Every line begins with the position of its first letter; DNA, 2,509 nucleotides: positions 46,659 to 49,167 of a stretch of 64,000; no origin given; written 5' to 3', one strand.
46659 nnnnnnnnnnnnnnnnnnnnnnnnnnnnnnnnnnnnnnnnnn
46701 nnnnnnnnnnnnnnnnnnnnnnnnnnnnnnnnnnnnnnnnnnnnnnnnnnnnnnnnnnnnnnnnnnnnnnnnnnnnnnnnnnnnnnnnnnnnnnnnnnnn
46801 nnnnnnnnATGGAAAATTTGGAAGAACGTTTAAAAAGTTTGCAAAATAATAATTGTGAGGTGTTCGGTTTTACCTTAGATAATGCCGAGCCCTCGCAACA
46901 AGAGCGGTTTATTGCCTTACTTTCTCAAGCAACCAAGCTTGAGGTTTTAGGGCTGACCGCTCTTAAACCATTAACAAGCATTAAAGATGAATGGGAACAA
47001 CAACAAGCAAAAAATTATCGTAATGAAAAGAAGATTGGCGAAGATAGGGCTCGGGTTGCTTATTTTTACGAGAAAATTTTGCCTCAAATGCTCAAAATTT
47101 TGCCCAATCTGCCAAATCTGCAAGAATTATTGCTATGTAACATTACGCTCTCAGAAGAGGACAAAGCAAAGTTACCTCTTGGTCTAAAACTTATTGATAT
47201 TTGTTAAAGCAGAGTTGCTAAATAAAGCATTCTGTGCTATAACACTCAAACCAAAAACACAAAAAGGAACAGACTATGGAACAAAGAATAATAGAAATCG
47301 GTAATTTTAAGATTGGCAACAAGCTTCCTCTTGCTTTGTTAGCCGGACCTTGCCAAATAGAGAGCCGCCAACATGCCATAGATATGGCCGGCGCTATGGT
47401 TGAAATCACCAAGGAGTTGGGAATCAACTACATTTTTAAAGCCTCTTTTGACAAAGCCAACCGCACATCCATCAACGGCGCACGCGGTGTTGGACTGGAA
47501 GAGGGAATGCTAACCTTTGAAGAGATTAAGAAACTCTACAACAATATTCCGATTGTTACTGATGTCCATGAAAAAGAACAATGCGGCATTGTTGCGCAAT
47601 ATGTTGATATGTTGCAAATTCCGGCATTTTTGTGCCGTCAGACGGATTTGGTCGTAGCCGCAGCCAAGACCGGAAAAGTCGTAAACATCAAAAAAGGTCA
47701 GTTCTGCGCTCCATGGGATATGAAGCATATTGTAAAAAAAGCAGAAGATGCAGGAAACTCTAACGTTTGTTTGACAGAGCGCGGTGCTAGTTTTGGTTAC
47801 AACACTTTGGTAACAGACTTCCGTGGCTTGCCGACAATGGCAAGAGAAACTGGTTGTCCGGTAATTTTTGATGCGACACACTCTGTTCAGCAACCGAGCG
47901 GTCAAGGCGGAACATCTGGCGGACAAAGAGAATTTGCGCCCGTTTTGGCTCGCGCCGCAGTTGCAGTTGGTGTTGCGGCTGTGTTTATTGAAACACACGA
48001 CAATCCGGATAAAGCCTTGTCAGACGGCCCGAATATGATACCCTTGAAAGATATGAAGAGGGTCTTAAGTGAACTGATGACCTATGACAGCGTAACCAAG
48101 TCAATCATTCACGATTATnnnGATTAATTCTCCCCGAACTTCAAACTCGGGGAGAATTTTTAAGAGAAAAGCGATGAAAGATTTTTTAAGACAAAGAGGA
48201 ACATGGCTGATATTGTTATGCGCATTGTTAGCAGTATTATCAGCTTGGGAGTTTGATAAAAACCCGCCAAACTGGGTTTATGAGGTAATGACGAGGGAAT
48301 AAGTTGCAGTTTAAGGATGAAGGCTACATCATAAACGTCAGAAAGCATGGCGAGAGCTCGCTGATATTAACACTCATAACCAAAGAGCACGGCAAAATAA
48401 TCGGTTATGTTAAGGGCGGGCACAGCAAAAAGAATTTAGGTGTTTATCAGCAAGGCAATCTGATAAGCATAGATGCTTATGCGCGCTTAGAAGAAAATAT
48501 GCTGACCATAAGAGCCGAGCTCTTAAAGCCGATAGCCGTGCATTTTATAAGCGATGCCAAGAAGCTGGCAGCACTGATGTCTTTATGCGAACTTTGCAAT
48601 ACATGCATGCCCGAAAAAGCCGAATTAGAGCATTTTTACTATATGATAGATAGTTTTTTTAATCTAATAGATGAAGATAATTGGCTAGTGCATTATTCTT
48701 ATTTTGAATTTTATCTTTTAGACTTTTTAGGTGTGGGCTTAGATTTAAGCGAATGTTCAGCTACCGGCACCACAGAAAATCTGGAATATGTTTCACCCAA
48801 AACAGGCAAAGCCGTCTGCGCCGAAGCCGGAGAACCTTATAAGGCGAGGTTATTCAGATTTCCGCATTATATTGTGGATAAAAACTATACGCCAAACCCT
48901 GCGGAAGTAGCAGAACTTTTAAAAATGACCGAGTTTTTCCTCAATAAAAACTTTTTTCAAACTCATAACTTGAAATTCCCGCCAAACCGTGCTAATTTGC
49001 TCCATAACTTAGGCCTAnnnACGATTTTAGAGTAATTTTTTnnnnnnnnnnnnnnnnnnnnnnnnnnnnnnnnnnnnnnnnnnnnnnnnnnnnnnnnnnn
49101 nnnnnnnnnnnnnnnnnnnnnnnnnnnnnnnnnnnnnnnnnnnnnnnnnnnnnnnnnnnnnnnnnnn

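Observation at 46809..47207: LRR-like small ORF inserted at the conserved pyrG-kdsA junction, overlapping the pyrG stop (TAATG)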

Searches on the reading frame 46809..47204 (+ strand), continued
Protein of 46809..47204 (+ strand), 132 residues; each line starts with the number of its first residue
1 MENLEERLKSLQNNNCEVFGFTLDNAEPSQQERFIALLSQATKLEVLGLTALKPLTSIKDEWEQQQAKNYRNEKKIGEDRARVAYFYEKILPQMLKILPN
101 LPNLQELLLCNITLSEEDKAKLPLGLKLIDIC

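Call 61: search_protein_families(library=phrogs, proteins=[window:46809-47204:+, P0034, P0036, P0043, P0044, P0030, P0031], max_evalue=1)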
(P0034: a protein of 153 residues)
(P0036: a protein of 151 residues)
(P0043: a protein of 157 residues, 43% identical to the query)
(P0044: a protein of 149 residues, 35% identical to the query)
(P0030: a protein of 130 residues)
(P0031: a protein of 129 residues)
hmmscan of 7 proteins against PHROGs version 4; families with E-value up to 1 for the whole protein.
window:46809-47204:+ (132 aa): 2 families
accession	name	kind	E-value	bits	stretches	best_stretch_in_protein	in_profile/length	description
phrog_32435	-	unknown function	0.16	13.3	1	34-72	57-96/121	-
phrog_1713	-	unknown function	0.47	11.6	1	96-121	30-55/56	-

P0034 (153 aa): 0 families

P0036 (151 aa): 2 families
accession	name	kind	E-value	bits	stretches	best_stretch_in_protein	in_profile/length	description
phrog_36146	-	unknown function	0.093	13.5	1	79-126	86-133/223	-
phrog_945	-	DNA, RNA and nucleotide metabolism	0.098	13.4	1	65-136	17-69/145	endonuclease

P0043 (157 aa): 1 family
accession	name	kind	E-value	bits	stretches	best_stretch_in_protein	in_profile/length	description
phrog_3809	-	unknown function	0.073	13.6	1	46-95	98-147/254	-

P0044 (149 aa): 1 family
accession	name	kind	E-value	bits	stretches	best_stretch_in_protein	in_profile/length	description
phrog_11458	-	unknown function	0.18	13.1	0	81-108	15-41/85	-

P0030 (130 aa): 0 families

P0031 (129 aa): 0 families

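Call 64: find_related_loci(query=A6, collection=metagenome_contigs, flank=3000)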
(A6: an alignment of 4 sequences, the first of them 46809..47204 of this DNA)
Query A6 (132 aa) in metagenome_contigs; peptide patterns used: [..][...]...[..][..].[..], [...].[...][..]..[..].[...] (x = any residue, [..] = any of these).
545 stretches matched a pattern; 1 encode a relative of the query (tblastn E <= 1e-3); 1 distinct loci.
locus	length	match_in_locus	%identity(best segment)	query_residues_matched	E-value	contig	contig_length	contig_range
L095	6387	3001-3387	58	1-129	7e-47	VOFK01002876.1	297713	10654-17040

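Call 67: search_protein_families(library=pfam, proteins=[L095:3446-4075:+], max_evalue=0.01)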
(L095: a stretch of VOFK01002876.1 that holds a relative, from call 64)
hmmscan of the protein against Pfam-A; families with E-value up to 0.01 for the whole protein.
L095:3446-4075:+ (210 aa): 0 families

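Call 78: find_encoding_contigs(protein=P0033, flank=3000, max_places=1)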
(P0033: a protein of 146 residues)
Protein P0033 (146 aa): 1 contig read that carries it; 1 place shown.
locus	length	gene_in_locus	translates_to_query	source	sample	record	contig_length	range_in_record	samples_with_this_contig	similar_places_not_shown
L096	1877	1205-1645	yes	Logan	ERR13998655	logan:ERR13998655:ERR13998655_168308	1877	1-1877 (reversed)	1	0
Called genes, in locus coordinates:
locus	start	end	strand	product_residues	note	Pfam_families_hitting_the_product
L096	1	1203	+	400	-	?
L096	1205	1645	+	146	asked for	-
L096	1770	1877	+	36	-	?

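Call 79: find_encoding_contigs(protein=P0031, flank=3000, max_places=1)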
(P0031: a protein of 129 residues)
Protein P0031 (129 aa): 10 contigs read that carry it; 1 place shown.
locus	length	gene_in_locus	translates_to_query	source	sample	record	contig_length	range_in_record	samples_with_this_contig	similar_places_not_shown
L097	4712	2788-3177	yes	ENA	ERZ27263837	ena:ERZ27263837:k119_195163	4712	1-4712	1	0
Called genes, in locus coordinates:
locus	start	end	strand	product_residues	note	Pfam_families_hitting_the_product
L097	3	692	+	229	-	?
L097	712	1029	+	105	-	PF03840:SecG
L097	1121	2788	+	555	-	PF06418:CTP_synth_N, PF00117:GATase, PF07722:Peptidase_C26 (weak)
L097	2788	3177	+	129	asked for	-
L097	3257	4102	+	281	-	PF00793:DAHP_synth_1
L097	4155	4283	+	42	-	-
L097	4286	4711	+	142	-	?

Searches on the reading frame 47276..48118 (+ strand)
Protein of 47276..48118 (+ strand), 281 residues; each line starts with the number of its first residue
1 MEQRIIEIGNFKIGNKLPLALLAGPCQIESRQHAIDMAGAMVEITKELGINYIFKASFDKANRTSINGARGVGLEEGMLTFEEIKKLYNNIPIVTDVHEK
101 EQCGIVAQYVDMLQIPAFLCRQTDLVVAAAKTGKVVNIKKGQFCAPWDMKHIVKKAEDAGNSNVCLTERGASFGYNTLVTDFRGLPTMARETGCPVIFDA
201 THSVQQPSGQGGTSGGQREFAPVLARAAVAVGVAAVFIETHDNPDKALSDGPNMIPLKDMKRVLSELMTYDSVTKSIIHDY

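Call 4: search_protein_families(library=ncbifam, proteins=[window:47276-48118:+], max_evalue=1)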
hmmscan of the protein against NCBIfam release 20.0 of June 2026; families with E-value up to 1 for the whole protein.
window:47276-48118:+ (281 aa): 8 families
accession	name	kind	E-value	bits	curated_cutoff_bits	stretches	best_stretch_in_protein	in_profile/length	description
NF003543.0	PRK05198.1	equivalog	1.6e-127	424.2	242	1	3-275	2-272/273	3-deoxy-8-phosphooctulonate synthase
TIGR01362.1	KDO8P_synth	equivalog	1.2e-119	398.2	314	1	19-275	3-257/258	3-deoxy-8-phosphooctulonate synthase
NF009109.0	PRK12457.1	equivalog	7.1e-94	314.2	457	1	8-277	6-275/281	3-deoxy-8-phosphooctulonate synthase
NF006421.0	PRK08673.1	subfamily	1.5e-37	129.6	335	1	2-275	79-334/338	3-deoxy-7-phosphoheptulonate synthase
TIGR01361.1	DAHP_synth_Bsub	equivalog_domain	6e-34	117.6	267.75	1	2-268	10-258/260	3-deoxy-7-phosphoheptulonate synthase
NF009239.0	PRK12595.1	equivalog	8.4e-27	94.1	279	1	2-271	103-354/360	bifunctional 3-deoxy-7-phosphoheptulonate synthase/chorismate mutase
NF009933.0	PRK13396.1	subfamily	2e-25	89.5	486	1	9-272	92-339/352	3-deoxy-7-phosphoheptulonate synthase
NF041229.1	BagF_FevY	exception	5.3e-24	85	700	1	4-279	77-333/340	phospho-2-dehydro-3-deoxyheptonate aldolase BagF/FevY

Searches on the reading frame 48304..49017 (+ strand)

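Call 4: search_protein_families(library=ncbifam, proteins=[window:48304-49017:+], max_evalue=1)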
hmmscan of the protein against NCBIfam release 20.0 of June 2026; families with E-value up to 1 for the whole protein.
window:48304-49017:+ (238 aa): 2 families
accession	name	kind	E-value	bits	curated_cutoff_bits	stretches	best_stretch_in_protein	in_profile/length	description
TIGR00613.1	reco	equivalog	3.6e-32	111.7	48.7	1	4-235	2-238/239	DNA repair protein RecO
NF010483.0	PRK13908.1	equivalog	0.027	14.2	137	1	6-114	2-103/204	recombination protein RecO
